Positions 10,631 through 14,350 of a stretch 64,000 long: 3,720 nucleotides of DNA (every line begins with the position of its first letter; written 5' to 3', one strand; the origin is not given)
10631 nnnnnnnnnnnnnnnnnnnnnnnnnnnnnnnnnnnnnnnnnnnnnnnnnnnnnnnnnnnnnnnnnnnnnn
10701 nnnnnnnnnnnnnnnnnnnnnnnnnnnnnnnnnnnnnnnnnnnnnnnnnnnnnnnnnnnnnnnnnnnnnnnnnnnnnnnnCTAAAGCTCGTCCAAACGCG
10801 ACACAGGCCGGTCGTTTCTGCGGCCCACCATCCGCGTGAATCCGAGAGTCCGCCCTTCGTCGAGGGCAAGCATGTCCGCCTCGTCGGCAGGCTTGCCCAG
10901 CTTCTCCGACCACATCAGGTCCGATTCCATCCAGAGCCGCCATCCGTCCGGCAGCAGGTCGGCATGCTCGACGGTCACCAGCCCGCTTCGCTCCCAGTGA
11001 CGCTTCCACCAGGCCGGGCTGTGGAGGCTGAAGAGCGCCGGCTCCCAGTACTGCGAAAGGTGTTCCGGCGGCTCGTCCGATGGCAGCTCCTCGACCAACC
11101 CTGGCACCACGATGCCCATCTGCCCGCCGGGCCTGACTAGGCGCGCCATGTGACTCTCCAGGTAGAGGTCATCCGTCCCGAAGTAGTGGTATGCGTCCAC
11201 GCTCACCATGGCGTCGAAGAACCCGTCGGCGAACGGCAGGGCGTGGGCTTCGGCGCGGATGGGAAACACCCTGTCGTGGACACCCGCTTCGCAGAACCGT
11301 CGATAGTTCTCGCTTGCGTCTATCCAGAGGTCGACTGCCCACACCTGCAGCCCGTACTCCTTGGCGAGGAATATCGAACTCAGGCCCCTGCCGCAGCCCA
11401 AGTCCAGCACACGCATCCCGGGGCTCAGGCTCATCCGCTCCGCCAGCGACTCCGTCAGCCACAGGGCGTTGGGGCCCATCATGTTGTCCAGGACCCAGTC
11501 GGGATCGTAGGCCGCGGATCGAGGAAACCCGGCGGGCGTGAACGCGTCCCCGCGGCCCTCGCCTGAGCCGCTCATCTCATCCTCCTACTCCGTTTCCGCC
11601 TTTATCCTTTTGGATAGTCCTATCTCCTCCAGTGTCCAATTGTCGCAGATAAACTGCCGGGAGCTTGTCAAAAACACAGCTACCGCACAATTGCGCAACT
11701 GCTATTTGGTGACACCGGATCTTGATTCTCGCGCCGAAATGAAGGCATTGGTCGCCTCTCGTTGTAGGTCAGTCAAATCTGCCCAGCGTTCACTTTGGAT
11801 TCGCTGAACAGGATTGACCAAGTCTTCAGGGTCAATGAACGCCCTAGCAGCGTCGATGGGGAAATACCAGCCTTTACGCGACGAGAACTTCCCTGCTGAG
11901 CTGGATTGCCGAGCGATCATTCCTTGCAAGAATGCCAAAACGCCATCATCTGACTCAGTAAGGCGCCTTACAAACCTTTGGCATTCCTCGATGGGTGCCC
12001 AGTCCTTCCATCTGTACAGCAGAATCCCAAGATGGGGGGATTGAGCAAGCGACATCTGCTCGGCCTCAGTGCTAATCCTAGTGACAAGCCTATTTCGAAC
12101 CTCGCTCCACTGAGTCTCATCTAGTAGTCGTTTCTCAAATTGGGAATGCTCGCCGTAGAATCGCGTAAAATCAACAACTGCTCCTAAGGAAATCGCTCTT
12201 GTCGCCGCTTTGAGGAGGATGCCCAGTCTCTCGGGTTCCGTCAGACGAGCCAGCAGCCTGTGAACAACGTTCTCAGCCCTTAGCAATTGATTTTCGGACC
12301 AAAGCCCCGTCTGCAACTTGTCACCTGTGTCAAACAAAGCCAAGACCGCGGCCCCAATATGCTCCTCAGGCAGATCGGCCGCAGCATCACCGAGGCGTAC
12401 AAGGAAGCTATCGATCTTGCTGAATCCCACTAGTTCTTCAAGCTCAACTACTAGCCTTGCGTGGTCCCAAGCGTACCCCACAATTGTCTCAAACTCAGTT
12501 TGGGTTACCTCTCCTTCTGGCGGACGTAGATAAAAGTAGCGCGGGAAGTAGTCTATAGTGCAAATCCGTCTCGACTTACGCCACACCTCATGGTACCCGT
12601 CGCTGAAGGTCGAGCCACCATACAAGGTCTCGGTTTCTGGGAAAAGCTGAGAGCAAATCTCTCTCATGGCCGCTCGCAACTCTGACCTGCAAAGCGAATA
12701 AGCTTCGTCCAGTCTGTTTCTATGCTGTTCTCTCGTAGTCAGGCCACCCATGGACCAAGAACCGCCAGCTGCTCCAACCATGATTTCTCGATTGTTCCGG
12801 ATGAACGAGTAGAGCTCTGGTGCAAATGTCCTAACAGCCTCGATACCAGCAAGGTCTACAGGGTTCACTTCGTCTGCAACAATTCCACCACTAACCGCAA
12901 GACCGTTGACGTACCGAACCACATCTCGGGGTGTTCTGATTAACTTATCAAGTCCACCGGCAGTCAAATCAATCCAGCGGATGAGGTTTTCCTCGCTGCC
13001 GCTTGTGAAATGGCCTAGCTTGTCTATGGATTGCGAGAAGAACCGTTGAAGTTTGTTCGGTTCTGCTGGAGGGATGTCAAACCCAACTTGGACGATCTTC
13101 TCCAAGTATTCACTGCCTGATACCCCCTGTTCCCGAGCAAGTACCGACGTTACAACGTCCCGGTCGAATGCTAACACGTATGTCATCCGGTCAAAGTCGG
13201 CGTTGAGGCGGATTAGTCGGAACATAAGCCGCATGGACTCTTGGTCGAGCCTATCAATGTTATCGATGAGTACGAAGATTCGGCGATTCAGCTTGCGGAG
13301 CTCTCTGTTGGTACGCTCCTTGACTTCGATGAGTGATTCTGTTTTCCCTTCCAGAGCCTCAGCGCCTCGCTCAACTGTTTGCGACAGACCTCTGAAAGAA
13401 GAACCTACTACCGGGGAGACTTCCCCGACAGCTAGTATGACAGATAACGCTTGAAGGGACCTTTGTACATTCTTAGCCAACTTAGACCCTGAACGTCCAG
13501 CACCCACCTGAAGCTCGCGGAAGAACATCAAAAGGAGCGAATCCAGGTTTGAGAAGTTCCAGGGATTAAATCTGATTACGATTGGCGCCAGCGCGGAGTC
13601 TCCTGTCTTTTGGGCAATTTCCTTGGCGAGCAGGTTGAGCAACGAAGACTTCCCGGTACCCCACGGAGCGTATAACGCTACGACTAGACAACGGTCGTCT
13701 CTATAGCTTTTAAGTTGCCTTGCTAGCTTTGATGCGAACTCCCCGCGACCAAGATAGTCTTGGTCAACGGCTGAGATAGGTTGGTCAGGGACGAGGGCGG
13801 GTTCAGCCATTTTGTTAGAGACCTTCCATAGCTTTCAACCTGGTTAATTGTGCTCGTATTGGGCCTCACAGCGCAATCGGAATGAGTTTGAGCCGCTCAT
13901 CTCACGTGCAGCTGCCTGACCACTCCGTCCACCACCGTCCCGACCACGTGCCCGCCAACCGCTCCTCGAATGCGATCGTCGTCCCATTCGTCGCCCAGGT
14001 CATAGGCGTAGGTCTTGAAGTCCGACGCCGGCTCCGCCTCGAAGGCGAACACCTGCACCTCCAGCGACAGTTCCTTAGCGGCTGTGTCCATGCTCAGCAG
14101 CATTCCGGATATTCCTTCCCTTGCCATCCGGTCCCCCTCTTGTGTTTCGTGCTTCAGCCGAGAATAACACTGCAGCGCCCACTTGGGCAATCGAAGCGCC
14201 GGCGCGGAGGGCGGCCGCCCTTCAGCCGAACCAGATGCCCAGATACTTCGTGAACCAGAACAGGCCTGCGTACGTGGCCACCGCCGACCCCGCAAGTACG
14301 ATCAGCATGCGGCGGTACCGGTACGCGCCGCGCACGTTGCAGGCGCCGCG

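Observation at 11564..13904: Lone KAP NTPase gene sits on a 2.3-kb insertion bracketed by a perfect 16-bp direct repeat that splits a translationally coupled gene pair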

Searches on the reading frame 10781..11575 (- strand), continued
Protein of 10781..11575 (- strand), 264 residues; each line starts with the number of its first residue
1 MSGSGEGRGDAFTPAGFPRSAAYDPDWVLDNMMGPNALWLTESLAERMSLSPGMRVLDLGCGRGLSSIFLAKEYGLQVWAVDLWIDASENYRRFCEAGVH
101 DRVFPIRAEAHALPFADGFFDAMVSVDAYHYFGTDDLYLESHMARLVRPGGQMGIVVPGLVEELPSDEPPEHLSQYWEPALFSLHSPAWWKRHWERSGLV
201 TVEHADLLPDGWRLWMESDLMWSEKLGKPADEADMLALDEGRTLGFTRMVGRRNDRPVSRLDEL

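Call 68: search_protein_families(library=ncbifam, proteins=[window:10781-11575:-, L009:7121-7918:+], max_evalue=0.001)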
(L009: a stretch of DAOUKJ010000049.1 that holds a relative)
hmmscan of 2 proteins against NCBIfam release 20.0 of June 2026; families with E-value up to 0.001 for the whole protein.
window:10781-11575:- (264 aa): 27 families (the best 25 are shown)
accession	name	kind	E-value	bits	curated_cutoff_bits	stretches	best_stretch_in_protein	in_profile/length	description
NF045667.1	MTase_DVU1556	equivalog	1.1e-15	57.7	155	1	37-155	7-119/213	DVU_1556 family methyltransferase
NF041675.1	sarc_dimgly_tmase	equivalog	8e-11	42.4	550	1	47-205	61-216/278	sarcosine/dimethylglycine N-methyltransferase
NF047649.1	MTase_UXPK_star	exception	1.2e-09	37.6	460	1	49-168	74-194/283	methyltransferase/UXPK-star double selenoprotein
NF040703.1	cyclopro_CfaB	exception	2.2e-09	36.6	650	1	43-152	150-260/393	C17 cyclopropane fatty acid synthase CfaB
NF001241.0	PRK00216.1-2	equivalog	3.8e-09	36.5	327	1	33-155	33-147/231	demethylmenaquinone methyltransferase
NF045825.1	FAmtase_mtf2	equivalog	4.2e-09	36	400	1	53-153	59-156/248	fatty-acid O-methyltransferase Mtf2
NF041537.1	ArsM_AhpD_UU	exception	7.1e-09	34.9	510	1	50-167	74-192/345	arsenite methyltransferase/AhpD domain selenoprotein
NF008686.0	PRK11705.1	equivalog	3.5e-08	32.9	400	1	45-134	160-243/383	cyclopropane fatty acyl phospholipid synthase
TIGR02021.1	BchM-ChlM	equivalog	1.6e-07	30.9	158.9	1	50-137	52-136/218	magnesium protoporphyrin IX methyltransferase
NF041536.1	ArsM_DUF2284_UU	exception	2.6e-07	29.3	575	1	50-156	74-181/459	arsenite methyltransferase/DUF2284 domain selenoprotein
NF001240.0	PRK00216.1-1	equivalog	1e-06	28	378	1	37-153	49-166/251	bifunctional demethylmenaquinone methyltransferase/2-methoxy-6-polyprenyl-1,4-benzoquinol methylase UbiE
NF001243.0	PRK00216.1-4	equivalog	1.4e-06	27.8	235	1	44-153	39-149/237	demethylmenaquinone methyltransferase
TIGR01934.1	MenG_MenH_UbiE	subfamily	1.5e-06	27.7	158.35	1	34-155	22-141/223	ubiquinone/menaquinone biosynthesis methyltransferase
NF045823.1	PthPhpthDimycoMt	equivalog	1.7e-06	27.4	300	1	53-153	67-164/256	phthiotriol/phenolphthiotriol dimycocerosates methyltransferase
TIGR02752.1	MenG_heptapren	equivalog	2.3e-06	27.3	419.85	1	44-154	37-148/231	demethylmenaquinone methyltransferase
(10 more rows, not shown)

L009:7121-7918:+ (265 aa): 32 families (the best 25 are shown)
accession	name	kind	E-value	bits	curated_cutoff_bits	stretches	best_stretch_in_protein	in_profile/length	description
NF041820.1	daptide_MTase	equivalog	5.3e-35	121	175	1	6-152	3-149/243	daptide-type RiPP biosynthesis methyltransferase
NF043040.1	corrin_prot_MT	hypoth_equivalog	1.5e-15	57.2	180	1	38-152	41-155/216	corrinoid protein-associated methyltransferase CpaM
NF000499.2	Erm23S_rRNA_broad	equivalog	7.6e-10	38.6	212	1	39-105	24-85/244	23S ribosomal RNA methyltransferase Erm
TIGR02021.1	BchM-ChlM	equivalog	2.9e-08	33.4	158.9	1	41-111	57-123/218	magnesium protoporphyrin IX methyltransferase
TIGR00755.1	ksgA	equivalog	1.5e-07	31.1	171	1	40-108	31-94/256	16S rRNA (adenine(1518)-N(6)/adenine(1519)-N(6))-dimethyltransferase RsmA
NF011529.0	PRK14968.1-3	equivalog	4e-07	29.7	162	1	37-112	33-104/198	putative methyltransferase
NF008992.0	PRK12335.1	equivalog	4.7e-07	29.3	303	1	40-113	124-193/289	SAM-dependent methyltransferase TehB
NF051855.1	GlySarMtaseBact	equivalog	8.9e-07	28.8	350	1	40-146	55-159/259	glycine/sarcosine N-methyltransferase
NF042988.1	Erm46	exception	9e-07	28.4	503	1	32-89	26-83/255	23S rRNA (adenine(2058)-N(6))-methyltransferase Erm(46)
TIGR02072.1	BioC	equivalog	1.3e-06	28.4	184.95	1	37-111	33-102/244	malonyl-ACP O-methyltransferase BioC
TIGR00537.1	hemK_rel_arch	hypoth_equivalog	1.3e-06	28.3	87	1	40-112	21-88/179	HemK2/MTQ2 family protein methyltransferase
TIGR01983.1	UbiG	equivalog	4.7e-06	26.1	102.95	1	39-111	50-121/228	bifunctional 2-polyprenyl-6-hydroxyphenol methylase/3-demethylubiquinol 3-O-methyltransferase UbiG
NF045882.1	PLipidMtase_Leg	equivalog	5e-06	26.4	390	1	1-111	1-113/207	phospholipid N-methyltransferase PmtA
NF041650.1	nod_mtase_NodS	equivalog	6.7e-06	25.9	300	1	40-144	40-138/190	nodulation methyltransferase NodS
NF000337.1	erm_SHROVE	exception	6.9e-06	25.5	320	1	39-98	29-83/248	ErmE/ErmH/ErmO/ErmR family 23S rRNA (adenine(2058)-N(6))-methyltransferase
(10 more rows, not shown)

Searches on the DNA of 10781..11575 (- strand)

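Call 88: search_rna_families(sources=[L010, L031, L036, L045, L012], threshold=gathering)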
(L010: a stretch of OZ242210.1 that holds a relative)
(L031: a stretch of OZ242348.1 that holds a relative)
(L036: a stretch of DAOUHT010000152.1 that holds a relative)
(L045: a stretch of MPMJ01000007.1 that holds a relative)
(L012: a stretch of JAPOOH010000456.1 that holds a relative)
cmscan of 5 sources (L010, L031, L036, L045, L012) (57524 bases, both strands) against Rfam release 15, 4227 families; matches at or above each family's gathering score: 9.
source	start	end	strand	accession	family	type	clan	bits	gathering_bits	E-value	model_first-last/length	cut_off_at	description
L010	9911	9984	+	RF00005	tRNA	Gene; tRNA;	CL00001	72.7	29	5.2e-14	1-71/71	no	tRNA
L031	10900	10973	+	RF00005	tRNA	Gene; tRNA;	CL00001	72.7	29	5.2e-14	1-71/71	no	tRNA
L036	2290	2363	+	RF00005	tRNA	Gene; tRNA;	CL00001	72.7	29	5.2e-14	1-71/71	no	tRNA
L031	11145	11217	+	RF00005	tRNA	Gene; tRNA;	CL00001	69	29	5.2e-13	1-71/71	no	tRNA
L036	2533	2607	+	RF00005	tRNA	Gene; tRNA;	CL00001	68.2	29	8.7e-13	1-71/71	no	tRNA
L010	10136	10210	+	RF00005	tRNA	Gene; tRNA;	CL00001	65.5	29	4.7e-12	1-71/71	no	tRNA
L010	10003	10085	+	RF00005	tRNA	Gene; tRNA;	CL00001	47.5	29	4.5e-07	1-71/71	no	tRNA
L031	11009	11091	+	RF00005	tRNA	Gene; tRNA;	CL00001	47.5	29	4.5e-07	1-71/71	no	tRNA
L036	2401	2483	+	RF00005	tRNA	Gene; tRNA;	CL00001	47.5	29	4.5e-07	1-71/71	no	tRNA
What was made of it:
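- Tried and rejected: No Rfam hit (call 88).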

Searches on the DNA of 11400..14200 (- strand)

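Call 39: search_rna_families(source=window, start=11400, end=14200, threshold=evalue, max_evalue=10)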
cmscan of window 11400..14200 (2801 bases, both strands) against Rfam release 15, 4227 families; matches with E-value up to 10: 1.
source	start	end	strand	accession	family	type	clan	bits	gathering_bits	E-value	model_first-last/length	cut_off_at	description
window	13435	13494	+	RF02292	TtnuCD16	Gene; snRNA; snoRNA; CD-box;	-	20.3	75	0.5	1-58/58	no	Tetrahymena snoRNA TtnuCD16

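Call 40: search_rna_families(source=L072, start=5300, end=6100, threshold=evalue, max_evalue=10)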
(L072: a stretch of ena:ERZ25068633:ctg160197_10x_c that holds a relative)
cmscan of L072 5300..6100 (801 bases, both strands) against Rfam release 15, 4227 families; matches with E-value up to 10: 2.
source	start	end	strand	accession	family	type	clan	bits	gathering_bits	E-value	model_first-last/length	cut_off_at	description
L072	5919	6025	-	RF00191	SNORA57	Gene; snRNA; snoRNA; HACA-box;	-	12.1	40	4.2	1-149/149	no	Small nucleolar RNA SNORA57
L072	5767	5819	+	RF01139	sR2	Gene; snRNA; snoRNA; CD-box;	-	11.6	42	8.4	1-57/57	no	Small nucleolar RNA sR2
